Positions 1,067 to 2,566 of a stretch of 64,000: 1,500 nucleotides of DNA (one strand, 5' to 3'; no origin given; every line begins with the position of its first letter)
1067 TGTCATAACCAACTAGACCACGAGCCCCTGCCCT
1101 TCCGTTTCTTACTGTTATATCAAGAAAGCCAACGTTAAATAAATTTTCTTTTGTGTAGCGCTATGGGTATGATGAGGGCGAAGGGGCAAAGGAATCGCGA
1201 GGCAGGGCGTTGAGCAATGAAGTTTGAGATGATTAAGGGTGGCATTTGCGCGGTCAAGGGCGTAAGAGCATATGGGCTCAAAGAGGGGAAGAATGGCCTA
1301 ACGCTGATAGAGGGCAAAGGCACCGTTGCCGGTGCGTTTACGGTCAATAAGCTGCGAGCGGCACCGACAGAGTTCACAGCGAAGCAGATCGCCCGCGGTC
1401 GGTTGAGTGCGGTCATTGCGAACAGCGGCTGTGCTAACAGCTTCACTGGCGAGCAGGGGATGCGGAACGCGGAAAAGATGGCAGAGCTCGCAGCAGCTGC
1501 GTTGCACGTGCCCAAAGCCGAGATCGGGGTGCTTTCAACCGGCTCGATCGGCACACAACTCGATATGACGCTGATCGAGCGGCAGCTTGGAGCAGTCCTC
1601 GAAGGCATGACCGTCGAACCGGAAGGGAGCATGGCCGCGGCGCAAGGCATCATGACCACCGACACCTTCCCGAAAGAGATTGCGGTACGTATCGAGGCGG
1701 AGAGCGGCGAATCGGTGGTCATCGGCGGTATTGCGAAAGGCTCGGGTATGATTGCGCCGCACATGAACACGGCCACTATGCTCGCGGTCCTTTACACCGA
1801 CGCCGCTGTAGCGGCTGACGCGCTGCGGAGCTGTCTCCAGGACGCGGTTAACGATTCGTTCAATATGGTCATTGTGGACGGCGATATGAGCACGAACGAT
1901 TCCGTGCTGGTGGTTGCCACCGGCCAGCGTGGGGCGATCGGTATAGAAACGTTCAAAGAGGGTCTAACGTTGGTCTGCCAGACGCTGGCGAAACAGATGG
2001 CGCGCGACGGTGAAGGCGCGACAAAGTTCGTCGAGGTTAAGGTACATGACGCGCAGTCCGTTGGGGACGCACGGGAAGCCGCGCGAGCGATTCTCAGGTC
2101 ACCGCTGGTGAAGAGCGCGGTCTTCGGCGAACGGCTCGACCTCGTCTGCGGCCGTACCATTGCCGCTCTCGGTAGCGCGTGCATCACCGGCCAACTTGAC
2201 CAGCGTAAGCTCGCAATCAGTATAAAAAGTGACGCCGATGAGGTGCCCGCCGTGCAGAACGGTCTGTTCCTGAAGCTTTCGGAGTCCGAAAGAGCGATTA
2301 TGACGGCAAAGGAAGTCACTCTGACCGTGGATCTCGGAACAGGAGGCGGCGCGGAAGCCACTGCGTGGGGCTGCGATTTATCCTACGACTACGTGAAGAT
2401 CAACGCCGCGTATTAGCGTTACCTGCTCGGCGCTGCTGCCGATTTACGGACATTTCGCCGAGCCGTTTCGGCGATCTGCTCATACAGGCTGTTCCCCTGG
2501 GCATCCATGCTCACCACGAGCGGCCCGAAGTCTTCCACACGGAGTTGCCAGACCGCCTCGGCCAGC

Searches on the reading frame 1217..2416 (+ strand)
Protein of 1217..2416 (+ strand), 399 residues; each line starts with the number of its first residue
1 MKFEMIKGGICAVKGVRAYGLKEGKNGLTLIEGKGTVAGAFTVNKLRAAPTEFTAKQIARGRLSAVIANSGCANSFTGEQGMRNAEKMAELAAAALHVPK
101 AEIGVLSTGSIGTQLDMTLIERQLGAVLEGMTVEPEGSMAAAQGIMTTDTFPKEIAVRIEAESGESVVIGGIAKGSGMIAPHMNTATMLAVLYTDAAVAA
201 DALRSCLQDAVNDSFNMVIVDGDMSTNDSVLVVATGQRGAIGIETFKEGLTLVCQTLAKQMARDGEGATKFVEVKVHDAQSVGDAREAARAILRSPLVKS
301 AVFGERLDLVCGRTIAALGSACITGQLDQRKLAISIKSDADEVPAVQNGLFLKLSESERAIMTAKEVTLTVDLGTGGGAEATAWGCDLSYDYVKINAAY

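Call 39: find_encoding_contigs(protein=window:1217-2416:+, flank=10000, max_places=3)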
Protein window:1217-2416:+ (399 aa): no gene with exactly this product is on record in the collection.
